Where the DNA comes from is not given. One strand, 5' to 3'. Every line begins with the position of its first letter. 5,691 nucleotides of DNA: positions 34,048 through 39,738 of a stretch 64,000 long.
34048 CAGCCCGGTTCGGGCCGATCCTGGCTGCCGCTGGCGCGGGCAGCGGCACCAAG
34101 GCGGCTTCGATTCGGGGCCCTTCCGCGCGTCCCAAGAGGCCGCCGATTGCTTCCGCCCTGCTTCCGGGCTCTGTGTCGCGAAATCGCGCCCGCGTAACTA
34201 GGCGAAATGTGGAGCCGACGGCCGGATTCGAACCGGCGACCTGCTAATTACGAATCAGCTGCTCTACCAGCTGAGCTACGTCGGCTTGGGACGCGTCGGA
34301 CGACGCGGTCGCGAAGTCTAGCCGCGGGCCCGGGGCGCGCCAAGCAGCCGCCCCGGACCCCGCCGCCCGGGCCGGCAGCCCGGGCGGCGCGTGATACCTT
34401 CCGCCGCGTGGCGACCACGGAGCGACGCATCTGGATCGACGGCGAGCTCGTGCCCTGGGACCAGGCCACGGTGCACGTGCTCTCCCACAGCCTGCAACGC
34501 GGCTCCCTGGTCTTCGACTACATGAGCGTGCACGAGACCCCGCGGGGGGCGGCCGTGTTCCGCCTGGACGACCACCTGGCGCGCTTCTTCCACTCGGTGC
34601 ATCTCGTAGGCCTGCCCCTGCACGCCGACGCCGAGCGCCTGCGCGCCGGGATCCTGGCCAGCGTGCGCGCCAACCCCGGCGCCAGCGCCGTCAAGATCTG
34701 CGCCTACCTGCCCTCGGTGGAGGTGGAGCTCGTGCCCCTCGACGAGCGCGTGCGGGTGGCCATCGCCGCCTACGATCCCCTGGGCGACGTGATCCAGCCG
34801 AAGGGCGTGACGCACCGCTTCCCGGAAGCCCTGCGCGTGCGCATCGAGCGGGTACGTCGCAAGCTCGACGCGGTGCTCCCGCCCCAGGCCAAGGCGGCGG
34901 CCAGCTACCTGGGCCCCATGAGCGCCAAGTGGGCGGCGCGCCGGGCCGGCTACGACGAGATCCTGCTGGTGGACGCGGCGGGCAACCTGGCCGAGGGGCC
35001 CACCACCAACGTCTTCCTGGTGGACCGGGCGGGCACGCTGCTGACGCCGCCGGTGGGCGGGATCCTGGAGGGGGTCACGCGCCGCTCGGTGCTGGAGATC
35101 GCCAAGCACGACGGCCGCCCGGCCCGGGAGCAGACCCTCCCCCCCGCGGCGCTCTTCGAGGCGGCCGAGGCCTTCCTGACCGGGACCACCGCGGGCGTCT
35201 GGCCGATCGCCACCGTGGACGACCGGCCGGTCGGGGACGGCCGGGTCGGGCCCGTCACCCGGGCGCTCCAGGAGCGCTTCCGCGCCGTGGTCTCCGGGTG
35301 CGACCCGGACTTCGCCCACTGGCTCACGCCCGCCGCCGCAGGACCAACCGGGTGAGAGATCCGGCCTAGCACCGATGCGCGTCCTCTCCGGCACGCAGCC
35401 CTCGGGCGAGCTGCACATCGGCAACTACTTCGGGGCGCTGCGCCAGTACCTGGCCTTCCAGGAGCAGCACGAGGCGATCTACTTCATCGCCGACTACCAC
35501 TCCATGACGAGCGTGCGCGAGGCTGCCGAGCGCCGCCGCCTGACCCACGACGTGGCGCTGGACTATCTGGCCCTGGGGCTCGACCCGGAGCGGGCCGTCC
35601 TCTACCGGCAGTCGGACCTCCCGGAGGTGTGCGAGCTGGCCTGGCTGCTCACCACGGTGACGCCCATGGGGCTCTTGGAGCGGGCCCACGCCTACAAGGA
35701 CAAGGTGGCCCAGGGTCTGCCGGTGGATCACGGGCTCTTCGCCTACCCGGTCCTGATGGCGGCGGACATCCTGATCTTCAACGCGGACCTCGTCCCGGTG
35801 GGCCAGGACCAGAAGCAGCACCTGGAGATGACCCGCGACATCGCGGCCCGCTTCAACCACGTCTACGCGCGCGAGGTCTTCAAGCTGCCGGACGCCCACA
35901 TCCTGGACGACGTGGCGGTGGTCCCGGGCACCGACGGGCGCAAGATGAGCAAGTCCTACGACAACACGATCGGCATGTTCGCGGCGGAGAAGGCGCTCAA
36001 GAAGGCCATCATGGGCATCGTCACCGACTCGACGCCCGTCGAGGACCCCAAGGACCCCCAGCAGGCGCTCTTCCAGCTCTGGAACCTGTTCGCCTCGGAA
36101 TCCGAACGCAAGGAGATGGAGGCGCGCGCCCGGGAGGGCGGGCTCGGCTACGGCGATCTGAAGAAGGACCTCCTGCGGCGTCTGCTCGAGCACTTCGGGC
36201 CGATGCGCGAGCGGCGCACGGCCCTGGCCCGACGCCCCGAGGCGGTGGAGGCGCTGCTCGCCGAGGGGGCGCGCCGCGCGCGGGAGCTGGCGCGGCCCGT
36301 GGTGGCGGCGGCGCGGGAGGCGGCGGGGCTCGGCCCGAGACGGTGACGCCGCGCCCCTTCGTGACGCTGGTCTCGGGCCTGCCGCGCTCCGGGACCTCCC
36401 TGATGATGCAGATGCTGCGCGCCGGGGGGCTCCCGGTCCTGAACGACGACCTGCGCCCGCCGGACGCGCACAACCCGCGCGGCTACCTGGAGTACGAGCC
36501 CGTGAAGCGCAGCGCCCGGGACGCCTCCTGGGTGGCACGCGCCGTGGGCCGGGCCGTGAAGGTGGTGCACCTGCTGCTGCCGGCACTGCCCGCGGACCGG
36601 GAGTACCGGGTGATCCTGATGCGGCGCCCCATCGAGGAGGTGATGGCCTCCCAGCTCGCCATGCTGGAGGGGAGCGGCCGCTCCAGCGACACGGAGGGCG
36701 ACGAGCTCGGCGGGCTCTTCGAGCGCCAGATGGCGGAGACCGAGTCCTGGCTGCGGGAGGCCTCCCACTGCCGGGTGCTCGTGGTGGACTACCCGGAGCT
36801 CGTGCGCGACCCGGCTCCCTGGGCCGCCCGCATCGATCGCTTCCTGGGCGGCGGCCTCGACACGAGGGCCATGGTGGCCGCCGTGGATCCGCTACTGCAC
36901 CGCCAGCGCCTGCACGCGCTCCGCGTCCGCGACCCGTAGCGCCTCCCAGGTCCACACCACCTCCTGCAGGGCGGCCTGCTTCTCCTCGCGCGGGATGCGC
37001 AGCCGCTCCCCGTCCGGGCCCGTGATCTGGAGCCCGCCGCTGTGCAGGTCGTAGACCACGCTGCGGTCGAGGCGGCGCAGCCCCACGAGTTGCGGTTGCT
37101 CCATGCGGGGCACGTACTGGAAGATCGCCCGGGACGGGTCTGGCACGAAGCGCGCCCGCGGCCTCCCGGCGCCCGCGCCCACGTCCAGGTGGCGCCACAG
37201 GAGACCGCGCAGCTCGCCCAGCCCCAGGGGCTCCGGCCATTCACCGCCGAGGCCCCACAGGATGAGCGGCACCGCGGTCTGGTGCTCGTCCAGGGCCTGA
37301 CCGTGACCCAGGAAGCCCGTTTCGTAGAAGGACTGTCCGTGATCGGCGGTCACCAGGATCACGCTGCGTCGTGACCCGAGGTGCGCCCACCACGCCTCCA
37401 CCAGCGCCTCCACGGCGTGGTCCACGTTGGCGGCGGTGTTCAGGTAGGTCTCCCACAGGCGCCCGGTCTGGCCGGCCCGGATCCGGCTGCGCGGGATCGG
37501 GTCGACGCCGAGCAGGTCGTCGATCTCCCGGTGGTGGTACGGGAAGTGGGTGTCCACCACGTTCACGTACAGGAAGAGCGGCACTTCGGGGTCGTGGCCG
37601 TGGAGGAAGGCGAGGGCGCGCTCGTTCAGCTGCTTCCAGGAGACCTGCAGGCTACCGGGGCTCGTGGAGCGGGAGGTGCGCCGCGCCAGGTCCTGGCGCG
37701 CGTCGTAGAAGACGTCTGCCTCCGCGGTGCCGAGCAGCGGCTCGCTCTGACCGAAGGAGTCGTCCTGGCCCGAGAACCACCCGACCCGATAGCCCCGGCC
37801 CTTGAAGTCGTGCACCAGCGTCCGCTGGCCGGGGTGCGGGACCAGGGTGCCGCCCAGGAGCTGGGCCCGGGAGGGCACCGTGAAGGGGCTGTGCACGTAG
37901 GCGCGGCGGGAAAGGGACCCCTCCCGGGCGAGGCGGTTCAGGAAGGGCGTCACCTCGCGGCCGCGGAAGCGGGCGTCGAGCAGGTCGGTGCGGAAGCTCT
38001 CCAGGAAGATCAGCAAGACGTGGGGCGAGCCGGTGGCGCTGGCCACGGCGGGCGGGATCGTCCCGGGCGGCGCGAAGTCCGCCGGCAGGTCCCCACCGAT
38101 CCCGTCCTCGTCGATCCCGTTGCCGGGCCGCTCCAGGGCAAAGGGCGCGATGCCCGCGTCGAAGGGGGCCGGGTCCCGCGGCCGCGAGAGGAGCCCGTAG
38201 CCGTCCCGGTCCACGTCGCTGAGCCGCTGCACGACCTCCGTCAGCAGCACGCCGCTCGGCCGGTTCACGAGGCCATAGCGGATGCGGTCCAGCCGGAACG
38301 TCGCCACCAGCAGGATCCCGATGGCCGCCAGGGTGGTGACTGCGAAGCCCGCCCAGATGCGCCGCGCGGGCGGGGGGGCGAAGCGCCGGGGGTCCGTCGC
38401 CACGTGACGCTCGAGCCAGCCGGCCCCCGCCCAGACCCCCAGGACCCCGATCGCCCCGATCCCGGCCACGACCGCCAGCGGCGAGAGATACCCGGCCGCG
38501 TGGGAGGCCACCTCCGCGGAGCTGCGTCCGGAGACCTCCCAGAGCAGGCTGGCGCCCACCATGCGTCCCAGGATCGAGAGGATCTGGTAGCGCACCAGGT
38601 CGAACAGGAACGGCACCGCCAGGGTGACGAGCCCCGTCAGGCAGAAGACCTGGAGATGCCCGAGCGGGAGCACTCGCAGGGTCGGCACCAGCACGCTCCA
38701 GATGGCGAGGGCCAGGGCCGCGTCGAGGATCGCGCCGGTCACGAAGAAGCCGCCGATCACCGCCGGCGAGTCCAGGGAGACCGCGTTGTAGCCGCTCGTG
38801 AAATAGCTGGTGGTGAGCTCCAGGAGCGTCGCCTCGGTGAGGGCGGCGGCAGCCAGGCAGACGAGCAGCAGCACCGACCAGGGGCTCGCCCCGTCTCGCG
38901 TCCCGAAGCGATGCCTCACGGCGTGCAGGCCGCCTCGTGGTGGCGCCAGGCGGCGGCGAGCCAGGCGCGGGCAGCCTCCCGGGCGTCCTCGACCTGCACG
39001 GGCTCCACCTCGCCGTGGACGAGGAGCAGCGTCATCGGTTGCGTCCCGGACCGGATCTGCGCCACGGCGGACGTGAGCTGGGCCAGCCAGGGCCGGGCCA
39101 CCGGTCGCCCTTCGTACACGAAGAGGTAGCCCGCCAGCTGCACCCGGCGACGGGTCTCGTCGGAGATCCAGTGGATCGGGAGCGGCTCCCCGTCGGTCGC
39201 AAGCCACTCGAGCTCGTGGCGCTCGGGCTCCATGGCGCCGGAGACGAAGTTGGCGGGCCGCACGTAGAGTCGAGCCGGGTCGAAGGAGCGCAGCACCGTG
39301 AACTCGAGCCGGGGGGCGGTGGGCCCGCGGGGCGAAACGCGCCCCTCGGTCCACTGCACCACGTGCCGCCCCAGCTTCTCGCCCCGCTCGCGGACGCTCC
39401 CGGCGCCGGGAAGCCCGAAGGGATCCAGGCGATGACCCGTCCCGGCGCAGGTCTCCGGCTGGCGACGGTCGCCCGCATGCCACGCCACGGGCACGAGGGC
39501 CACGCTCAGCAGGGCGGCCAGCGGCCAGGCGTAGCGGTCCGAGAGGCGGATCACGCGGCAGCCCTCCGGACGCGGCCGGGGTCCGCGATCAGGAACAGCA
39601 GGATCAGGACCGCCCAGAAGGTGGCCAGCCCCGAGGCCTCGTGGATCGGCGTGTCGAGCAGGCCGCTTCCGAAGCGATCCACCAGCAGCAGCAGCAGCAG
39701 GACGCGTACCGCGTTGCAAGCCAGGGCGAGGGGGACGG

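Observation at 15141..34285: ~19-kb integrative island in tRNA-Thr(CGU), delimited by a 47-nt direct repeat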

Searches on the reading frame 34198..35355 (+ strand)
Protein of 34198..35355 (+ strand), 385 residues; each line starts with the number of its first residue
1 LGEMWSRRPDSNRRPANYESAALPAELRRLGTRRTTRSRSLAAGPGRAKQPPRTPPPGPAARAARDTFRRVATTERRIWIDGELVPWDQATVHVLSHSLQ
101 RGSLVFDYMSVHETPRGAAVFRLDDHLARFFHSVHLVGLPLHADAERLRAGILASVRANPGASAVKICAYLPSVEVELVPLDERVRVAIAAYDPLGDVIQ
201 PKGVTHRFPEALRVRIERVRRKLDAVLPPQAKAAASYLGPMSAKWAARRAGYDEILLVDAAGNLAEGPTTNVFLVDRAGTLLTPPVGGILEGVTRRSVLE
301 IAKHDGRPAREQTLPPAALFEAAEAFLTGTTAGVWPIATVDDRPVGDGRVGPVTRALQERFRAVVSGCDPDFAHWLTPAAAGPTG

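Call 10: search_protein_families(library=pfam, proteins=[window:34198-35355:+], max_evalue=0.01)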
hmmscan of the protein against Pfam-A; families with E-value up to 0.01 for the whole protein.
window:34198-35355:+ (385 aa): 1 family
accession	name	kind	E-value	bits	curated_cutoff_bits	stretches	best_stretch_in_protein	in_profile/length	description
PF01063.24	Aminotran_4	-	1.2e-37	130.4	28.5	1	105-339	2-222/223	Amino-transferase class IV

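Call 15: find_related_loci(query=window:34420-35355:+, collection=genome_contigs, flank=10000)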
Query window:34420-35355:+ (311 aa) in genome_contigs; peptide patterns used: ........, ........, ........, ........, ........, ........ (x = any residue, [..] = any of these).
123 stretches matched a pattern; 43 encode a relative of the query (tblastn E <= 1e-3); 43 distinct loci.
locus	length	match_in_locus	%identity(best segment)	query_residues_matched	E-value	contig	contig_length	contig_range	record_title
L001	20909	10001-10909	65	2-303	3e-127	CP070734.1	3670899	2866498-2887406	MAG: Deltaproteobacteria bacterium isolate bin407 chromosome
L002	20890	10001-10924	64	1-307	6e-120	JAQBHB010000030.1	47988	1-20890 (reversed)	MAG: Deltaproteobacteria bacterium isolate MAG_452_bin-13 452_bin-13_ctg-030, whole genome shotgun sequence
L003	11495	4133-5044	62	1-303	9e-118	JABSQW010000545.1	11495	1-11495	MAG: Myxococcales bacterium isolate DT_70 DT-Myxococcota-2_scaffold_546, whole genome shotgun sequence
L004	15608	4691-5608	61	1-305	1e-116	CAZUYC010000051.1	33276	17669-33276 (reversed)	MAG TPA_asm: uncultured Spirochaetales bacterium isolate binchicken_co165_278 genome assembly, contig: k141_58297, whole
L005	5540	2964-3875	62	2-304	1e-116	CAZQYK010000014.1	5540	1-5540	MAG TPA_asm: uncultured Spirochaetales bacterium isolate binchicken_co31_433 genome assembly, contig: k141_1712547, whol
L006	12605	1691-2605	62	1-304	4e-116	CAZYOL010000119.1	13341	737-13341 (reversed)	MAG TPA_asm: uncultured Spirochaetales bacterium isolate SRP128890_co1_175 genome assembly, contig: NODE_7018_length_133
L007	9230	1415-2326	63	1-303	2e-115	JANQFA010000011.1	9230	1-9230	MAG: Myxococcota bacterium isolate PL23a_bin.57 k99_1711501, whole genome shotgun sequence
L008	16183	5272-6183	62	1-303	6e-115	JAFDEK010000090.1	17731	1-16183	MAG: Deltaproteobacteria bacterium isolate Meg19_46_Bin_145 Meg19_46_Bin_145_scaffold_3731, whole genome shotgun sequenc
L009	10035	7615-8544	60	1-311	2e-114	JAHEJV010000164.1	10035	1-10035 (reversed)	MAG: Deltaproteobacteria bacterium isolate Ww563 NODE_21593_length_10035_cov_3.111257, whole genome shotgun sequence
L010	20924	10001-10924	62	2-306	7e-114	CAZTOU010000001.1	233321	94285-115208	MAG TPA_asm: uncultured Spirochaetales bacterium isolate binchicken_co142_37 genome assembly, contig: NODE_34_length_233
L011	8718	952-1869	59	1-304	8e-113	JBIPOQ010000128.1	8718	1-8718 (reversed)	MAG: Myxococcota bacterium isolate ME2014-08-22_3300042298_group5_bin105 Rohwer_bin1513_scaffold_9740_c1, whole genome s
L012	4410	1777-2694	60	1-305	4e-113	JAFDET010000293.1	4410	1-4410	MAG: Deltaproteobacteria bacterium isolate Meg19_46_Bin_213 Meg19_46_Bin_213_scaffold_74366, whole genome shotgun sequen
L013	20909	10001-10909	61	2-303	4e-112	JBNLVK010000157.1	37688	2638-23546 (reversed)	MAG: Myxococcota bacterium isolate JB082 k141_21831, whole genome shotgun sequence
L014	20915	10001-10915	59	1-303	1e-111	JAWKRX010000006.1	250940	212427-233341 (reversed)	MAG: Myxococcota bacterium isolate BC2.74 BC2.74.fa-6, whole genome shotgun sequence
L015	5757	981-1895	59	1-303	8e-112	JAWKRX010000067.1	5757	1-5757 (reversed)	MAG: Myxococcota bacterium isolate BC2.74 BC2.74.fa-67, whole genome shotgun sequence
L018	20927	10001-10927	55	1-307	2e-108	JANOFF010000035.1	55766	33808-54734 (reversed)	MAG: bacterium isolate SOY_65_concoct_162_sub SOY_65_k141_2810429, whole genome shotgun sequence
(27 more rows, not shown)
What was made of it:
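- The source appears to be a metagenome assembly (every related genome found is a MAG, call 15).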

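Call 21: find_homologous_proteins(query=window:34420-35355:+, max_evalue=1e-60)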
Query window:34420-35355:+ (311 aa): 1152 proteins with E <= 1e-60 among 8000 candidates; the best 120 are listed.
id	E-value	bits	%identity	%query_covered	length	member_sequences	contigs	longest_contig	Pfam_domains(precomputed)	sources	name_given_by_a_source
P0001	1.1e-202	690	100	100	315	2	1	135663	PF01063.25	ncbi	-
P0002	1.7e-155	535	78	98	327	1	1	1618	PF01063.25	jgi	jgi:branched-chain amino acid aminotransferase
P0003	2.9e-135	469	69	99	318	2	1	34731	PF01063.25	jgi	jgi:branched-chain amino acid aminotransferase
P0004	2.7e-131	456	72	97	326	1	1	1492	PF01063.25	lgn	-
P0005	2.4e-127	443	67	98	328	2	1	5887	PF01063.25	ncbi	-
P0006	4.1e-127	442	67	97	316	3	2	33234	PF01063.25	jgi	jgi:branched-chain amino acid aminotransferase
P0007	2.1e-126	440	67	97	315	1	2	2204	PF01063.25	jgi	jgi:branched-chain amino acid aminotransferase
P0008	1.5e-125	437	65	97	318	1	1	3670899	PF01063.25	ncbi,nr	ncbi:MAG: aminotransferase class IV [Deltaproteobacteria bacterium]|nr:MAG: aminotransferase class I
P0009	1.5e-124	433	67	98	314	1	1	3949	PF01063.25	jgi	jgi:branched-chain amino acid aminotransferase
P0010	4.8e-124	432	66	98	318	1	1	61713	PF01063.25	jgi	jgi:branched-chain amino acid aminotransferase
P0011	7.0e-124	431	64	97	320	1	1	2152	PF01063.25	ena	-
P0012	1.1e-123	431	65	97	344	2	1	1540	PF01063.25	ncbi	-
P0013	1.3e-123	430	64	99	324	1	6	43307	PF01063.25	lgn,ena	-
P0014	6.1e-123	428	64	97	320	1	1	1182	PF01063.25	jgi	jgi:branched-chain amino acid aminotransferase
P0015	9.8e-123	428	65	97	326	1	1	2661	PF01063.25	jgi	jgi:branched-chain amino acid aminotransferase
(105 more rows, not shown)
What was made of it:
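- The source appears to be a metagenome assembly, since every related genome found is a MAG and the encoded aminotransferase is recorded on a single 135.7-kb NCBI contig (calls 15, 21).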

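Call 23: find_encoding_contigs(protein=P0001, flank=10000, max_places=3)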
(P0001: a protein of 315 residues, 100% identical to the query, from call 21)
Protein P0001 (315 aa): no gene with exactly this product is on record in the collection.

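Call 54: find_homologous_proteins(query=L018:2365-2790:+, max_evalue=0.00001)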
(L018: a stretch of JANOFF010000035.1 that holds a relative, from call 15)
Query L018:2365-2790:+ (142 aa): 13 proteins with E <= 0.00001 among 21 candidates.
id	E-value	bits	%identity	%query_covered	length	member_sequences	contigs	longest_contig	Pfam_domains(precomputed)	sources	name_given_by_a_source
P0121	1.6e-45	172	57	100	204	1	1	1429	PF00589.28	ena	-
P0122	8.2e-44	167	61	86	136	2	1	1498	PF00589.28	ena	-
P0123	1.5e-42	163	63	82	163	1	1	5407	PF00589.28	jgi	jgi:integrase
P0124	9.0e-38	147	60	82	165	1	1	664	PF00589.28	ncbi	-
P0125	9.4e-37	144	50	93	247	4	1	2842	PF00589.28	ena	-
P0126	2.0e-35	140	56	83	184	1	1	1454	PF00589.28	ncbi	-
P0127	1.2e-33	134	55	82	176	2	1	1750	PF00589.28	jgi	jgi:hypothetical protein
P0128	1.7e-33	133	52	89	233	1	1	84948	PF00589.28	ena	-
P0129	1.7e-30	124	54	76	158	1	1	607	PF00589.28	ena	-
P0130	4.6e-30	122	56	70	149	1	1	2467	PF00589.28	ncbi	-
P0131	2.9e-25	107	53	60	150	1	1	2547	PF00589.28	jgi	jgi:hypothetical protein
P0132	3.7e-24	103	48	76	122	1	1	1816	PF00589.28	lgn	-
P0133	1.1e-10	60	66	31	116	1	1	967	-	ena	-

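Call 55: find_encoding_contigs(protein=P0128, flank=6000, max_places=2)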
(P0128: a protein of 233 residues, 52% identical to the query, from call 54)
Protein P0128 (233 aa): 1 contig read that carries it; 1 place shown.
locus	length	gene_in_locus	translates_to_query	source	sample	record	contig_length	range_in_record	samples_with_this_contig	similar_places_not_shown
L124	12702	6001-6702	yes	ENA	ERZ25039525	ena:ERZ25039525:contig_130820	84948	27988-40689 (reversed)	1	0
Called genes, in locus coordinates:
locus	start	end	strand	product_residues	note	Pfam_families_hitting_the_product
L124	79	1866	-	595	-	PF17297:PEPCK_N, PF00821:PEPCK_GTP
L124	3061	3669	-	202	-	-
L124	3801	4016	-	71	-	-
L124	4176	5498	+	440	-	PF01266:DAO, PF07992:Pyr_redox_2 (faint)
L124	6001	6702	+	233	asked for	PF00589:Phage_integrase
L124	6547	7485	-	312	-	PF19420:DDAH_eukar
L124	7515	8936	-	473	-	PF00171:Aldedh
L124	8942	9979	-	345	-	PF04958:AstA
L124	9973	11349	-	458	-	PF00202:Aminotran_3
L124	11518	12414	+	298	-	PF03372:Exo_endo_phos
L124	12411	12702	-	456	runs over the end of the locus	PF01554:MatE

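Call 56: find_encoding_contigs(protein=P0123, flank=6000, max_places=2)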
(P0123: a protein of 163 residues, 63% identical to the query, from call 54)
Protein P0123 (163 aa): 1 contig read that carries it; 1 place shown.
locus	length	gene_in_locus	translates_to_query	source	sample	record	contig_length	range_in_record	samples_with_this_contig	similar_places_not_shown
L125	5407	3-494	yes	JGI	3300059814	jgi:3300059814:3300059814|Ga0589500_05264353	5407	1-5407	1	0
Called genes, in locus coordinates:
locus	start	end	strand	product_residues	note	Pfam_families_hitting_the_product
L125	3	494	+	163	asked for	PF00589:Phage_integrase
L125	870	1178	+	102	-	-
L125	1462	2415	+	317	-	PF01063:Aminotran_4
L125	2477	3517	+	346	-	PF00579:tRNA-synt_1b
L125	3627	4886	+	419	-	-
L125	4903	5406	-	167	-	?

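Call 57: find_encoding_contigs(protein=P0125, flank=6000, max_places=2)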
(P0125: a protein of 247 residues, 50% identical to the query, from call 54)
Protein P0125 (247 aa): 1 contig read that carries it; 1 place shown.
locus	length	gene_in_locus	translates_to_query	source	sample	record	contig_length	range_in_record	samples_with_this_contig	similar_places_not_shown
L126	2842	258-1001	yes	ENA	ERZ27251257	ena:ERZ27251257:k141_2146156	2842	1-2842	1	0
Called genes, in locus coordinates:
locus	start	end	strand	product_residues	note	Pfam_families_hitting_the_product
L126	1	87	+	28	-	?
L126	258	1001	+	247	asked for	PF00589:Phage_integrase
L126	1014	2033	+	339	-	PF00248:Aldo_ket_red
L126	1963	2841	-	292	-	?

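Call 71: search_dna_similar(query=P0125, collection=phages, mode=protein, max_rows=10, max_evalue=0.001)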
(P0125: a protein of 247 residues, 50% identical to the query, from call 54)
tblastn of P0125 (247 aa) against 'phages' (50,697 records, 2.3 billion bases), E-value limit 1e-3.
Records with a match: 1622; places in all: 1628; records where one place covers at least 80% of the query: 14.
Best place of each record, by identity: <60% 1622.
By first word of the organism name: Streptococcus 505; Mycobacterium 352; Gordonia 159; Staphylococcus 70; Bacteriophage 65; Helicobacter 47; Burkholderia 44; Lactobacillus 42; Arthrobacter 35; Pseudomonas 30; and 63 more.
By host as written in the record: Mycobacterium smegmatis mc2 155 231; Gordonia terrae 3612 134; - 96; Mycobacterium smegmatis mc#155 58; Helicobacter pylori 34; Staphylococcus aureus 25; Ralstonia solanacearum 21; Mycobacterium smegmatis mc2155 17; and 630 more.
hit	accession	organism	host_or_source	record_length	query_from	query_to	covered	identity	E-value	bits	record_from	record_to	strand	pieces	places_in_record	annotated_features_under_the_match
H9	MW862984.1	Mycobacterium phage MeaningOfLife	Mycobacterium smegmatis mc#155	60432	26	242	88%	33.6%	3e-14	77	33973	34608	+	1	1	42: tyrosine integrase | 43: membrane protein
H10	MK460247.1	Mycobacterium phage YoureAdopted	Mycobacterium smegmatis mc#155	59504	26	225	81%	34.5%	7e-14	76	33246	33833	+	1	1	40: tyrosine integrase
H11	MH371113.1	Mycobacterium phage Beezoo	Mycobacterium smegmatis mc2 155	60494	26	225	81%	34.5%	8e-14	76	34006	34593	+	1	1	43: tyrosine integrase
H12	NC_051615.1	Mycobacterium phage Beezoo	Mycobacterium smegmatis mc2 155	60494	26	225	81%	34.5%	8e-14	76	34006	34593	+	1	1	43: integrase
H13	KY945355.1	Mycobacterium phage Shandong1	Mycobacterium smegmatis mc2 155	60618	25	216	78%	35.9%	1e-16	85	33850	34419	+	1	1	integrase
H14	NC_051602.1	Mycobacterium phage Shandong1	Mycobacterium smegmatis mc2 155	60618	25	216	78%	35.9%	1e-16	85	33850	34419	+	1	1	integrase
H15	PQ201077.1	Mycobacterium phage TClif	Mycobacterium smegmatis mc2 155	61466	25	216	78%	35.9%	3e-16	83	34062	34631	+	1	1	45: tyrosine integrase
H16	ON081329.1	Mycobacterium phage Pokerus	Mycobacterium smegmatis mc#155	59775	26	226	81%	33.2%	4e-14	77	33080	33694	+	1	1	40: tyrosine integrase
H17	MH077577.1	Mycobacterium phage AlishaPH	Mycobacterium smegmatis mc2 155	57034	26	226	81%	33.2%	4e-14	77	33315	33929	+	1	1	41: tyrosine integrase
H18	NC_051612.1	Mycobacterium phage AlishaPH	Mycobacterium smegmatis mc2 155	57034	26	226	81%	33.2%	4e-14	77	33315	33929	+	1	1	41: integrase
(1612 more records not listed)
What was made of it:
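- Tried and rejected: There is no special similarity to Myxococcus phages; the best phage hits are mycobacteriophage integrases at about 34% (call 71).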

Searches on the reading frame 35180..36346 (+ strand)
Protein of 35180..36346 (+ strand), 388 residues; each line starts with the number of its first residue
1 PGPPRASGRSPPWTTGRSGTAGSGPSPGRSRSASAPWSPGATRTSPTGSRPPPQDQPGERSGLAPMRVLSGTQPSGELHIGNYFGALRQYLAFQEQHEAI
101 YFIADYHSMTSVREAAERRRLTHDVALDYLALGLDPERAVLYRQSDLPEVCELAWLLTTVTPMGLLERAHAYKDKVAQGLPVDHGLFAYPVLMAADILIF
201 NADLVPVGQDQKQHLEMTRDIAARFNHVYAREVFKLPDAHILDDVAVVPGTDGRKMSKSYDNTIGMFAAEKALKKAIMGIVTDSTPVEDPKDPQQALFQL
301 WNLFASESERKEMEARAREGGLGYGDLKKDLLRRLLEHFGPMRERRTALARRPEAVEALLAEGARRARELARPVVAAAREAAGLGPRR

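Call 48: search_protein_families(library=pfam, proteins=[window:35180-36346:+], max_evalue=0.001)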
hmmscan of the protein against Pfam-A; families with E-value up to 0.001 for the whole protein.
window:35180-36346:+ (388 aa): 1 family
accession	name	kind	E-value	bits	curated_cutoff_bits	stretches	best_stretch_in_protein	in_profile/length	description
PF00579.31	tRNA-synt_1b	-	2.7e-60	204.6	21.1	1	65-339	5-291/292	tRNA synthetases class I (W and Y)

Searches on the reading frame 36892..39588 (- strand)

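Call 48: search_protein_families(library=pfam, proteins=[window:36892-39588:-], max_evalue=0.001)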
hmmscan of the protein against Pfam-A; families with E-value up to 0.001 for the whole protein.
window:36892-39588:- (898 aa): 2 families
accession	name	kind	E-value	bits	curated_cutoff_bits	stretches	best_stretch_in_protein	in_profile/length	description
PF00884.28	Sulfatase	-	8e-27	94.8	25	1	522-781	1-275/301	Sulfatase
PF01663.27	Phosphodiest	-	0.00027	21.1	23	0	524-753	1-222/342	Type I phosphodiesterase / nucleotide pyrophosphatase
